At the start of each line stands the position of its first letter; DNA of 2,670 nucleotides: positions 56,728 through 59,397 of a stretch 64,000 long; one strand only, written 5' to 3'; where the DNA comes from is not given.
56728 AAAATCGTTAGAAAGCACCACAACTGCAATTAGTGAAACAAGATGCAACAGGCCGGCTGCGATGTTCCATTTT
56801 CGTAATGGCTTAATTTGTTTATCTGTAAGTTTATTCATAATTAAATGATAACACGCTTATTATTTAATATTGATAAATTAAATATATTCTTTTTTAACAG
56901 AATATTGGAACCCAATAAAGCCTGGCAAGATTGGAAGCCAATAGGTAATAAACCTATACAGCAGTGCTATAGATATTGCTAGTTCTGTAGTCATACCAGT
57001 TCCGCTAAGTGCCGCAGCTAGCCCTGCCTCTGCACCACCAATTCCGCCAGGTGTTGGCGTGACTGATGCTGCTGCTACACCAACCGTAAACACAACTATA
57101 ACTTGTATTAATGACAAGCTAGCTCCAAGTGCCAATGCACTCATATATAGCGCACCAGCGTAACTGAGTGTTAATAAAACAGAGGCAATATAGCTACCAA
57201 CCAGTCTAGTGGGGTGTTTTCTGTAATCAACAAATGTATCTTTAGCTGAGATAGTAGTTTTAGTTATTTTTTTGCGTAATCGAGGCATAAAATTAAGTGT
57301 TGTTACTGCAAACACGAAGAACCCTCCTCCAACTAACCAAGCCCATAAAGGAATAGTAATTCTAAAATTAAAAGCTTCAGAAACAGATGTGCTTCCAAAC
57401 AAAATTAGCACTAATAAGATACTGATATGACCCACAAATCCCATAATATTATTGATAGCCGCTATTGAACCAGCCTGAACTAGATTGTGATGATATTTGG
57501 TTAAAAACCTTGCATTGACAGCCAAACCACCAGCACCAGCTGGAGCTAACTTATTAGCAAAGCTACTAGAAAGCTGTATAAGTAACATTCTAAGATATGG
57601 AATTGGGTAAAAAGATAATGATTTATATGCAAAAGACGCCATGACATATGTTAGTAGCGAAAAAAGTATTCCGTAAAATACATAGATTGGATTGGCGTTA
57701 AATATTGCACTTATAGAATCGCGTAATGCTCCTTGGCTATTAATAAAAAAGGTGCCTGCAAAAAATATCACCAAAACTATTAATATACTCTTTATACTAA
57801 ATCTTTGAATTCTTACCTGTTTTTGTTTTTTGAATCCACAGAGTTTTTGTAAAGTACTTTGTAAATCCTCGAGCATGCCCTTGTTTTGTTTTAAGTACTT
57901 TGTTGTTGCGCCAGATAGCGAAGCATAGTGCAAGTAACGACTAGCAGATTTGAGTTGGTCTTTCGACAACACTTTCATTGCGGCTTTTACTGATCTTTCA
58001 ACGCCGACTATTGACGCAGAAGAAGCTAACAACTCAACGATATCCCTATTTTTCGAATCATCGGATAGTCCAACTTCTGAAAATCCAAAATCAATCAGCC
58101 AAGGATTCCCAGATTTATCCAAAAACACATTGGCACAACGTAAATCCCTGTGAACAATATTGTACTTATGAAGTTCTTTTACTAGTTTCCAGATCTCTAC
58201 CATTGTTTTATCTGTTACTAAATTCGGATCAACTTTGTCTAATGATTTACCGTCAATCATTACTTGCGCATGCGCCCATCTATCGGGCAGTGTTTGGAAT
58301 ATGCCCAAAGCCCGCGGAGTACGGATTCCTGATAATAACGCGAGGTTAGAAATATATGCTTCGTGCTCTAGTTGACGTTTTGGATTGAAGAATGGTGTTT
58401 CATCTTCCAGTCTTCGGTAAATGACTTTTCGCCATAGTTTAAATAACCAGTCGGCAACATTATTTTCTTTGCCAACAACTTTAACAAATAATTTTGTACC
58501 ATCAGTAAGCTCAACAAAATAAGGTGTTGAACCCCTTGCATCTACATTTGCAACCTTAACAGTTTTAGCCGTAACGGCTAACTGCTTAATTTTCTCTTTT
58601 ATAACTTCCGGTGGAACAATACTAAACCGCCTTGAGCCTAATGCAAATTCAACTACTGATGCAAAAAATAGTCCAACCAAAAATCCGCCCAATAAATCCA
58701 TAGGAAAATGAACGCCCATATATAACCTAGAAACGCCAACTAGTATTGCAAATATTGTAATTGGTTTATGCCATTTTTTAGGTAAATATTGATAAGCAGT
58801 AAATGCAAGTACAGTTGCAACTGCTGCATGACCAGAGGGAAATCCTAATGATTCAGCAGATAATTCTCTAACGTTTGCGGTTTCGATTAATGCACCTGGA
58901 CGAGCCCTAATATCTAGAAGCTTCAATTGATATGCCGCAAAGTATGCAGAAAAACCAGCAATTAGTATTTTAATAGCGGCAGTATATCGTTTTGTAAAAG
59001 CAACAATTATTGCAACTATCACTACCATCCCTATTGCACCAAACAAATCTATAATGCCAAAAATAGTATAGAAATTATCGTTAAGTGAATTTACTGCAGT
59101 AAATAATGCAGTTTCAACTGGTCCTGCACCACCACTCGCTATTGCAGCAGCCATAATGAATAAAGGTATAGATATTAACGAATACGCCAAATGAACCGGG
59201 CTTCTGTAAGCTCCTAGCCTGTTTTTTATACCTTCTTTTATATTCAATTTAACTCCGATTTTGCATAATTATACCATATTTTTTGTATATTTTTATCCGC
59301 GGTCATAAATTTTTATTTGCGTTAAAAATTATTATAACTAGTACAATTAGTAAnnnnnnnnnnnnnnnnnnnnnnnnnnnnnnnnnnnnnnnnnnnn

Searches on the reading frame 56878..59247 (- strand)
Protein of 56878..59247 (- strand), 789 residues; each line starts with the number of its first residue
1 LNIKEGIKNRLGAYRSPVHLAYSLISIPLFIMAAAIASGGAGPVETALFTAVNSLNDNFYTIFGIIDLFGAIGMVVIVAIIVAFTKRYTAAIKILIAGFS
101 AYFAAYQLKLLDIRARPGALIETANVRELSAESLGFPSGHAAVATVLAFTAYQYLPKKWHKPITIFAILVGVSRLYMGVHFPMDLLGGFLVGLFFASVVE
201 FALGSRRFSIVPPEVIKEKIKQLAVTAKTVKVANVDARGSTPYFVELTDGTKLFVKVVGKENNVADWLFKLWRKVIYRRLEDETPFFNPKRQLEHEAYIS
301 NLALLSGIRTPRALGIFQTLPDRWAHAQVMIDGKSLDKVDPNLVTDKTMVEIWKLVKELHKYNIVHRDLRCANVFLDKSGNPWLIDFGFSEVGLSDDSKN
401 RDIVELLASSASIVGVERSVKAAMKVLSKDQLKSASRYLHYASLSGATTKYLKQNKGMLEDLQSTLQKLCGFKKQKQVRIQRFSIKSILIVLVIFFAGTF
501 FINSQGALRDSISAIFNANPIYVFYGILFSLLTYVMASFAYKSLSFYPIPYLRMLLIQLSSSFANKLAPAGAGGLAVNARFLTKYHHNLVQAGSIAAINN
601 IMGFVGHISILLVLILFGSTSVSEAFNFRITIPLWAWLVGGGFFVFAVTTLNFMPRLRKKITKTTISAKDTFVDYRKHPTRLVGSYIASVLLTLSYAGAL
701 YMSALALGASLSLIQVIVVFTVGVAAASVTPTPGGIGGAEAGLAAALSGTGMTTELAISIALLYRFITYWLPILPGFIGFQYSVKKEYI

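Call 3: search_protein_families(library=pfam, proteins=[window:56878-59247:-], max_evalue=0.01)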
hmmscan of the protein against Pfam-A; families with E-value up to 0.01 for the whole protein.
window:56878-59247:- (789 aa): 9 families
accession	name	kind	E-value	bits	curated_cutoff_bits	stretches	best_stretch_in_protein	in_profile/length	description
PF03706.18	LPG_synthase_TM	-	9e-34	117.7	33.4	1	489-776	7-302/302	Lysylphosphatidylglycerol synthase TM region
PF01569.27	PAP2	-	4.2e-18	65.8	27.2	1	93-199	4-121/130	PAP2 superfamily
PF00069.31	Pkinase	-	1e-08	35.3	31.7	1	346-392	101-147/263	Protein kinase domain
PF14378.12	PAP2_3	-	3.3e-08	34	27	1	96-194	90-186/190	PAP2 superfamily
PF06293.20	Kdo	-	7.3e-05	22.7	21.3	1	345-421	120-201/207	Lipopolysaccharide kinase (Kdo/WaaP) family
PF14360.12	PAP2_C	-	0.00032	21.7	27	1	138-195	8-68/74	PAP2 superfamily C-terminal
PF07714.23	PK_Tyr_Ser-Thr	-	0.00048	20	23.1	1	351-398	110-157/258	Protein tyrosine and serine/threonine kinase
PF01636.29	APH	-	0.00056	20.2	23.2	1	296-393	98-200/239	Phosphotransferase enzyme family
PF19974.5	TCAD9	-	0.0028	17.3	40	1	360-387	295-321/429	Ternary complex associated domain 9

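Call 4: search_protein_families(library=ncbifam, proteins=[window:56878-59247:-], max_evalue=0.01)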
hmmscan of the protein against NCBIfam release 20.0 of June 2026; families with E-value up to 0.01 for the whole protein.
window:56878-59247:- (789 aa): 17 families
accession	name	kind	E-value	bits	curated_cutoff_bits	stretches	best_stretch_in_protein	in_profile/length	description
TIGR00374.1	TIGR00374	subfamily_domain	4.2e-21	75.7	43.2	1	487-785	4-315/323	flippase-like domain-containing protein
NF033480.1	bifunc_MprF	equivalog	7.3e-19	67.5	600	1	487-783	8-297/841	bifunctional lysylphosphatidylglycerol flippase/synthetase MprF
NF047884.1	UdeprDiPSep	equivalog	1.8e-15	57.3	250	1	36-198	17-182/188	undecaprenyl-diphosphatase SepP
NF008813.0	PRK11837.1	equivalog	8.7e-10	38.9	229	1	84-196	54-165/202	undecaprenyl-diphosphate phosphatase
TIGR03724.2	arch_bud32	equivalog_domain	3.4e-09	36.5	125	1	293-413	40-154/193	KEOPS complex kinase/ATPase Bud32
NF053789.1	GlcN_PG_flip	equivalog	3e-07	30.1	320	1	553-776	72-310/327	glucosaminyl phosphatidylglycerol flippase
NF002475.0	PRK01723.1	equivalog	3.1e-07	29.7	142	1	340-406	140-207/241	3-deoxy-D-manno-octulosonic acid kinase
NF007174.0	PRK09605.1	equivalog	4.8e-07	28.6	447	1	295-424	385-507/535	bifunctional N(6)-L-threonylcarbamoyladenine synthase/serine/threonine protein kinase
NF007975.0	PRK10699.1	equivalog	4.5e-06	26.3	261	1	134-211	157-237/254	phosphatidylglycerophosphatase B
NF047741.1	antiphage_MADS6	equivalog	7.9e-06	24.7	460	1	356-396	312-352/612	methylation-associated defense system protein kinase MAD6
NF011463.0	PRK14879.1-4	equivalog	1.1e-05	25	188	1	293-402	65-172/237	Kae1-associated kinase Bud32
NF038150.1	lanthi_synth_IV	equivalog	1.5e-05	23.5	650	1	347-392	302-347/851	class IV lanthionine synthetase LanL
NF011462.0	PRK14879.1-3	equivalog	2.5e-05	24.1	174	1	296-403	44-141/192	Kae1-associated kinase Bud32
NF033483.0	PknB_PASTA_kin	equivalog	3.7e-05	22.9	450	1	348-391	112-155/563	Stk1 family PASTA domain-containing Ser/Thr kinase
NF038151.1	lanthi_synth_III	equivalog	7.3e-05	21.3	575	1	350-390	343-383/833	class III lanthionine synthetase LanKC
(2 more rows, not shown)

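Call 9: find_homologous_proteins(query=window:56878-59247:-, max_evalue=0.00001)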
Query window:56878-59247:- (789 aa): 1076 proteins with E <= 0.00001 among 8000 candidates; the best 120 are listed.
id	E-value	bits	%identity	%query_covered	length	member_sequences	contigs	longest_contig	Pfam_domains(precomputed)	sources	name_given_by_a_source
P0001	0.0e+0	1657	100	96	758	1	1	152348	PF00069.32,PF01569.28,PF14378.13,PF03706.19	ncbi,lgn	-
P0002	0.0e+0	1261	71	100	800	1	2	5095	PF00069.32,PF01569.28,PF14378.13,PF03706.19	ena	-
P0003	0.0e+0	1084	61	100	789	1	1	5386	PF00069.32,PF01569.28,PF03706.19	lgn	-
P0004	0.0e+0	1039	59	100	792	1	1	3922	PF06293.21,PF00069.32,PF01569.28,PF03706.19,PF01636.30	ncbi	-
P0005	0.0e+0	1019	59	100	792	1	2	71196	PF06293.21,PF00069.32,PF01569.28,PF03706.19,PF01636.30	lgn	-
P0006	2.3e-297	1007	57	100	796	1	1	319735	PF06293.21,PF00069.32,PF01569.28,PF14378.13,PF03706.19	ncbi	-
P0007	8.2e-297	1005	58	100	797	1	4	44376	PF00069.32,PF01569.28,PF14378.13,PF03706.19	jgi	jgi:undecaprenyl-diphosphatase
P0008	1.2e-290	985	55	100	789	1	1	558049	PF06293.21,PF00069.32,PF01569.28,PF14378.13,PF03706.19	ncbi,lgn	-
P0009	8.2e-274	929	54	100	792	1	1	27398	PF00069.32,PF01569.28,PF14378.13,PF03706.19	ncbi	-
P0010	6.3e-258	876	52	100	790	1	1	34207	PF06293.21,PF00069.32,PF01569.28,PF14378.13,PF03706.19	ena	-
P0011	4.5e-252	857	51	100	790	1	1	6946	PF06293.21,PF00069.32,PF01569.28,PF14378.13,PF03706.19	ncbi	-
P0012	2.3e-243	828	48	100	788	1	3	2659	PF06293.21,PF00069.32,PF01569.28,PF14378.13,PF03706.19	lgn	-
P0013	7.1e-240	817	49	100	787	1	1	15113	PF00069.32,PF01569.28,PF03706.19,PF01636.30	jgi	jgi:undecaprenyl-diphosphatase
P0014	7.7e-236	803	48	100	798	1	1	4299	PF00069.32,PF01569.28,PF14378.13,PF03706.19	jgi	jgi:undecaprenyl-diphosphatase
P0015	5.8e-233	794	48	100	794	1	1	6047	PF00069.32,PF01569.28,PF14378.13,PF03706.19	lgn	-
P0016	3.2e-232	791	49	99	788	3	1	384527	PF06293.21,PF00069.32,PF01569.28,PF03109.23,PF03706.19,PF01636.30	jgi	jgi:undecaprenyl-diphosphatase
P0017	5.1e-232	791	49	99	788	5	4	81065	PF06293.21,PF00069.32,PF01569.28,PF03706.19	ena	-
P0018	1.1e-231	790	48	100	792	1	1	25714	PF00069.32,PF01569.28,PF14378.13,PF03706.19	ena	-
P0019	9.0e-231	787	48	98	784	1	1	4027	PF06293.21,PF00069.32,PF01569.28,PF03706.19,PF01636.30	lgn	-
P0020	2.7e-228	778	47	99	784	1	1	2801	PF00069.32,PF01569.28,PF14378.13,PF03706.19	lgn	-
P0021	6.4e-228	777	46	100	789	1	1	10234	PF07714.24,PF00069.32,PF01569.28,PF14378.13,PF03706.19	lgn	-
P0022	9.9e-228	777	49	99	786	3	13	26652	PF06293.21,PF00069.32,PF01569.28,PF03706.19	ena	-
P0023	2.1e-226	772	48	100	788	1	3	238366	PF06293.21,PF00069.32,PF01569.28,PF03706.19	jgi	jgi:undecaprenyl-diphosphatase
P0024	1.6e-223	763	47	99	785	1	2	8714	PF00069.32,PF01569.28,PF03706.19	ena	-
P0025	8.9e-223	760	47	98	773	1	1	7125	PF06293.21,PF07714.24,PF00069.32,PF01569.28,PF14378.13,PF03109.23,PF03706.19,PF01636.30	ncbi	ncbi:MAG: flippase-like domain-containing protein, partial [Candidatus Saccharibacteria bacterium]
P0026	5.3e-220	751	47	100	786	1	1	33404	PF06293.21,PF00069.32,PF01569.28,PF03706.19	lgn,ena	-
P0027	2.3e-219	749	46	100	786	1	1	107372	PF07714.24,PF00069.32,PF01569.28,PF14378.13,PF03706.19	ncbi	-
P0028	6.8e-219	747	45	100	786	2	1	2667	PF00069.32,PF01569.28,PF03706.19,PF01636.30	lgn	-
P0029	7.9e-218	744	46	100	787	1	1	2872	PF06293.21,PF00069.32,PF01569.28,PF03706.19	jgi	jgi:uncharacterized protein (TIRG00374 family)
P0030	2.4e-214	732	45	99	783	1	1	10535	PF06293.21,PF00069.32,PF01569.28,PF14378.13,PF03706.19,PF01636.30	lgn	-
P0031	2.7e-214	732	45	99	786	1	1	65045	PF00069.32,PF01569.28,PF03706.19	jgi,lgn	jgi:uncharacterized protein (TIRG00374 family)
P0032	1.9e-213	729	46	100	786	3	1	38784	PF06293.21,PF00069.32,PF01569.28,PF03706.19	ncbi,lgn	-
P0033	3.3e-213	729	45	100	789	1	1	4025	PF06293.21,PF00069.32,PF01569.28,PF14378.13,PF03706.19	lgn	-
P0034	4.6e-213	728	47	99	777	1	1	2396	PF07714.24,PF00069.32,PF01569.28,PF03706.19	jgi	jgi:glycosyltransferase 2 family protein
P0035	1.1e-212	727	44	100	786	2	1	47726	PF07714.24,PF00069.32,PF01569.28,PF14378.13,PF03109.23,PF03706.19,PF01636.30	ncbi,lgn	-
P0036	4.9e-212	725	45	100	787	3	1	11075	PF00069.32,PF01569.28,PF14378.13,PF03706.19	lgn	-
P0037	5.4e-211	721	43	100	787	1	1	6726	PF07714.24,PF00069.32,PF01569.28,PF14378.13,PF03706.19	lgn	-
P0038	1.6e-210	720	44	99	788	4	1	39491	PF07714.24,PF00069.32,PF01569.28,PF03706.19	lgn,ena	-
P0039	1.8e-210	719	45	98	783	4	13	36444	PF06293.21,PF00069.32,PF01569.28,PF03706.19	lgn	-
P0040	4.3e-210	718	44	100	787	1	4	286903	PF00069.32,PF03706.19,PF01163.29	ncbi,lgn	-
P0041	5.9e-210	718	45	100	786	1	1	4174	PF07714.24,PF00069.32,PF01569.28,PF03706.19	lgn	-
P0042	3.1e-209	715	45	100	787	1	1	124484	PF00069.32,PF01569.28,PF14378.13,PF03706.19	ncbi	-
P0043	2.4e-208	712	44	99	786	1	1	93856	PF00069.32,PF01569.28,PF14378.13,PF03706.19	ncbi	-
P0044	5.7e-207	708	44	99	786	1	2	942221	PF07714.24,PF00069.32,PF01569.28,PF14378.13,PF03706.19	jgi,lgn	jgi:uncharacterized protein (TIRG00374 family)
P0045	2.3e-206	706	44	99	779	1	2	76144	PF00069.32,PF01569.28,PF03706.19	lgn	-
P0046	7.3e-205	701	44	100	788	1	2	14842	PF06293.21,PF00069.32,PF01569.28,PF03706.19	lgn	-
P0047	1.4e-203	697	44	100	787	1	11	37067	PF06293.21,PF07714.24,PF00069.32,PF01569.28,PF03706.19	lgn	-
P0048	2.0e-203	696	44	100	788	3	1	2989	PF07714.24,PF00069.32,PF01569.28,PF03706.19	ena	-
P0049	9.4e-203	694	45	100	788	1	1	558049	PF07714.24,PF00069.32,PF01569.28,PF03706.19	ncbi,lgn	-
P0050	1.1e-190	654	41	100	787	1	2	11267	PF06293.21,PF07714.24,PF00069.32,PF01569.28,PF03706.19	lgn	-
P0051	2.6e-187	643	40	99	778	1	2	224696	PF07714.24,PF00069.32,PF01569.28,PF03706.19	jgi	jgi:uncharacterized protein (TIRG00374 family)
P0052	5.0e-184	632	44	87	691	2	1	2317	PF07714.24,PF00069.32,PF01569.28,PF03706.19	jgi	jgi:undecaprenyl-diphosphatase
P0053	6.1e-177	609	46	79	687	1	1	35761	PF06293.21,PF00069.32,PF01569.28,PF14378.13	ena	-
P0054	6.3e-168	579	40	94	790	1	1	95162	PF06293.21,PF00069.32,PF01569.28,PF03706.19,PF01636.30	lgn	-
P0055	1.1e-167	578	38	100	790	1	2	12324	PF06293.21,PF00069.32,PF01569.28,PF03706.19,PF01636.30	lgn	-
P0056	5.8e-167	576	40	94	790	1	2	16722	PF06293.21,PF00069.32,PF01569.28,PF03706.19,PF01636.30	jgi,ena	-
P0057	1.0e-166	575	53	62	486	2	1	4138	PF00069.32,PF01569.28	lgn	-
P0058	1.3e-166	574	48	72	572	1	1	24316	PF06293.21,PF00069.32,PF03109.23,PF03706.19,PF01636.30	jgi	jgi:undecaprenyl-diphosphatase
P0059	1.1e-165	571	39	97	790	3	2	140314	PF06293.21,PF00069.32,PF01569.28,PF03706.19,PF01636.30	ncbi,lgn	ncbi:MAG: flippase-like domain-containing protein [Candidatus Saccharimonadales bacterium]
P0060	1.3e-164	568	39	94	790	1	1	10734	PF06293.21,PF00069.32,PF01569.28,PF03706.19,PF01636.30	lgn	-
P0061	3.9e-162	560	40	95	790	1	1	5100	PF06293.21,PF00069.32,PF01569.28,PF03706.19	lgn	-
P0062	5.3e-162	559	38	94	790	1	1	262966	PF00069.32,PF01569.28,PF03706.19,PF01636.30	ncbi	-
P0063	5.1e-161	556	38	98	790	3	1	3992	PF06293.21,PF00069.32,PF01569.28,PF03706.19,PF01636.30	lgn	-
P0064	6.7e-157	542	38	98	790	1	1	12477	PF00069.32,PF01569.28,PF03706.19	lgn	-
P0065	3.4e-156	540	38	98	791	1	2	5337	PF00069.32,PF01569.28,PF03109.23,PF03706.19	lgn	-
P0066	1.6e-154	535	38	94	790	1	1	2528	PF00069.32,PF01569.28,PF03706.19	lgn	-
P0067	1.7e-154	534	37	98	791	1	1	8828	PF06293.21,PF00069.32,PF01569.28,PF03706.19,PF01636.30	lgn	-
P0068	5.5e-154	533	33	96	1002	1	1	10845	PF06293.21,PF00069.32,PF14360.13,PF01569.28,PF14378.13,PF03706.19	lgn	-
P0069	1.2e-153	532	38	98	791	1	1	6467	PF00069.32,PF01569.28,PF03706.19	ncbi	-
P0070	1.8e-147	511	37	98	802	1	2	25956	PF07714.24,PF00069.32,PF01569.28,PF03706.19,PF01636.30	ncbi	-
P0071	4.4e-145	503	36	98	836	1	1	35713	PF00069.32,PF01569.28,PF14378.13,PF03706.19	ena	-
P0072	7.6e-145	503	51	61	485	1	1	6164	PF06293.21,PF00069.32,PF01569.28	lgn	-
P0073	4.2e-144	500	34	95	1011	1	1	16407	PF06293.21,PF00069.32,PF14360.13,PF01569.28,PF14378.13,PF03706.19,PF01163.29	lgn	-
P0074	1.4e-143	498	37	98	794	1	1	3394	PF00069.32,PF01569.28,PF14378.13,PF03706.19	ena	-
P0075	1.3e-140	489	49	60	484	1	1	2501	PF00069.32,PF01569.28,PF14378.13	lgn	-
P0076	2.4e-140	488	32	99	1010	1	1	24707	PF00069.32,PF14360.13,PF01569.28,PF14378.13,PF03706.19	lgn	-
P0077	3.5e-139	484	35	98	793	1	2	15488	PF07714.24,PF00069.32,PF01569.28,PF14378.13,PF03706.19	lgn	-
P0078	1.8e-138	481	49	58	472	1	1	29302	PF07714.24,PF00069.32,PF01569.28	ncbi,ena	-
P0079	8.6e-138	479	35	98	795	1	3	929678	PF06293.21,PF07714.24,PF00069.32,PF01569.28,PF03706.19,PF01636.30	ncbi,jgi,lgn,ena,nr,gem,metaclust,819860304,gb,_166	ncbi:TPA: flippase-like domain-containing protein [Candidatus Saccharibacteria bacterium]|nr:flippas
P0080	2.0e-133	465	34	99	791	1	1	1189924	PF00069.32,PF01569.28,PF03109.23,PF03706.19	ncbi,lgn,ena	-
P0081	5.0e-131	457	29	97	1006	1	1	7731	PF06293.21,PF00069.32,PF01569.28,PF14378.13,PF03706.19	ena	-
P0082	1.7e-130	455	32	97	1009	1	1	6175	PF06293.21,PF00069.32,PF14360.13,PF01569.28,PF14378.13,PF03706.19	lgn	-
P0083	6.9e-130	453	30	99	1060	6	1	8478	PF00069.32,PF01569.28,PF14378.13,PF03706.19,PF01636.30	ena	-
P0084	1.3e-128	449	46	60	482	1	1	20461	PF06293.21,PF00069.32,PF01569.28,PF01636.30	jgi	jgi:tRNA A-37 threonylcarbamoyl transferase component Bud32/membrane-associated phospholipid phospha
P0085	5.5e-127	443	34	95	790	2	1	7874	PF01569.28,PF03706.19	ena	-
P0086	3.3e-126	441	33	99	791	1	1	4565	PF06293.21,PF00069.32,PF22778.4,PF01569.28,PF03706.19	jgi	jgi:uncharacterized protein (TIRG00374 family)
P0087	3.8e-126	441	45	60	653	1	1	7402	PF13419.13,PF06293.21,PF09419.17,PF00069.32,PF00702.33,PF01569.28,PF14378.13,PF13242.13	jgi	jgi:HAD superfamily phosphatase (TIGR01668 family)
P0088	6.8e-126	440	33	96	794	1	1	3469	PF00069.32,PF01569.28,PF14378.13,PF03706.19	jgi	jgi:undecaprenyl-diphosphatase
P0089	3.1e-125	438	33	97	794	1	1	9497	PF06293.21,PF00069.32,PF01569.28,PF03109.23,PF03706.19,PF01636.30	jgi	jgi:uncharacterized protein (TIRG00374 family)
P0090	4.1e-125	437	34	96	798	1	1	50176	PF06293.21,PF07714.24,PF00069.32,PF01569.28,PF14378.13,PF03706.19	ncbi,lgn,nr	ncbi:MAG: flippase-like domain-containing protein [bacterium]|nr:flippase-like domain-containing pro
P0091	4.8e-125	437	34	94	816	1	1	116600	PF00069.32,PF01569.28,PF03706.19,PF01636.30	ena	-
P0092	5.7e-125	437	33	97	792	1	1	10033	PF00069.32,PF01569.28,PF03706.19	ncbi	-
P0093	1.8e-122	429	34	94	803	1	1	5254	PF00069.32,PF01569.28,PF03706.19,PF01636.30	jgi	jgi:undecaprenyl-diphosphatase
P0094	5.5e-122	427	33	98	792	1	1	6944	PF06293.21,PF00069.32,PF22778.4,PF01569.28,PF03706.19,PF01636.30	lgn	-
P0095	1.1e-121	426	32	98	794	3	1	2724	PF06293.21,PF00069.32,PF01569.28,PF03706.19,PF01636.30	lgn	-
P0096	1.3e-121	426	33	97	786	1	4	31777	PF06293.21,PF00069.32,PF01569.28,PF03706.19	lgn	-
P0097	1.4e-121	426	33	100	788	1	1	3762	PF07714.24,PF00069.32,PF01569.28,PF14378.13,PF03109.23,PF03706.19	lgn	-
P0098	1.9e-121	425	32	100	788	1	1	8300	PF00069.32,PF01569.28,PF14378.13,PF03109.23,PF03706.19,PF01163.29,PF01636.30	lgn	-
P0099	3.8e-121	424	33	94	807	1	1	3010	PF06293.21,PF00069.32,PF01569.28,PF03706.19,PF01636.30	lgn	-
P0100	5.4e-121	424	32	98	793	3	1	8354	PF07714.24,PF00069.32,PF01569.28,PF14378.13,PF03109.23,PF03706.19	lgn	-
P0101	8.9e-121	423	34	94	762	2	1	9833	PF01569.28,PF03706.19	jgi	jgi:undecaprenyl-diphosphatase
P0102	1.1e-120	423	33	94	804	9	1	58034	PF01569.28,PF03706.19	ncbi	ncbi:MAG TPA: flippase-like domain-containing protein [Acidimicrobiia bacterium]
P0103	1.2e-120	423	31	100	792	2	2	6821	PF00069.32,PF01569.28,PF14378.13,PF03706.19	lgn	-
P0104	1.3e-120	422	33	100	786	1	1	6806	PF07714.24,PF00069.32,PF01569.28,PF14378.13,PF03706.19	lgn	-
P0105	1.5e-120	422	33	96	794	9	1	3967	PF00069.32,PF01569.28,PF03706.19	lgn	-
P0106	7.4e-120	420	31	98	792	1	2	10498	PF00069.32,PF01569.28,PF14378.13,PF03706.19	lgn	-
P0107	1.5e-119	419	34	95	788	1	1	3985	PF00069.32,PF01569.28,PF14378.13,PF03706.19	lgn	-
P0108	1.7e-119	419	32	100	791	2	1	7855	PF07714.24,PF00069.32,PF01569.28,PF14378.13,PF03706.19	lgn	-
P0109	3.1e-119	418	33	95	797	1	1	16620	PF06293.21,PF07714.24,PF00069.32,PF01569.28,PF14378.13,PF03706.19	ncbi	-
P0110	3.5e-119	418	32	98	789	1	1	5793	PF00069.32,PF01569.28,PF03706.19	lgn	-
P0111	9.7e-119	416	33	98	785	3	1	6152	PF06293.21,PF00069.32,PF01569.28,PF14378.13,PF03706.19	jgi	jgi:uncharacterized protein (TIRG00374 family)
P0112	2.0e-118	415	32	98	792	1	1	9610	PF06293.21,PF00069.32,PF01569.28,PF03706.19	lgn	-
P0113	3.0e-117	411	33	100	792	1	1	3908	PF00069.32,PF01569.28,PF14378.13,PF03706.19,PF01636.30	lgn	-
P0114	4.4e-117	411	32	97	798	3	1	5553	PF00069.32,PF01569.28,PF03706.19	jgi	jgi:uncharacterized membrane protein YbhN (UPF0104 family)/membrane-associated phospholipid phosphat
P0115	5.8e-117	410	32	95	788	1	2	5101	PF07714.24,PF00069.32,PF01569.28,PF14378.13,PF03706.19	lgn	-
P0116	8.0e-117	410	32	98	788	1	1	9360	PF00069.32,PF01569.28,PF14378.13,PF03109.23,PF03706.19,PF01636.30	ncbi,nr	ncbi:MAG TPA: flippase-like domain-containing protein [Candidatus Limnocylindrales bacterium]|nr:fli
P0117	1.2e-116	409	36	94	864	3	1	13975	PF00069.32,PF01569.28,PF14378.13,PF03706.19,PF01636.30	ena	-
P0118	1.7e-116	409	32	95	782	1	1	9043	PF00069.32,PF01569.28,PF03706.19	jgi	jgi:uncharacterized protein (TIRG00374 family)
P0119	1.7e-116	409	33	98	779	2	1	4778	PF00069.32,PF01569.28,PF03706.19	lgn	-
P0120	1.8e-116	409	35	94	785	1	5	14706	PF00069.32,PF01569.28,PF03706.19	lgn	-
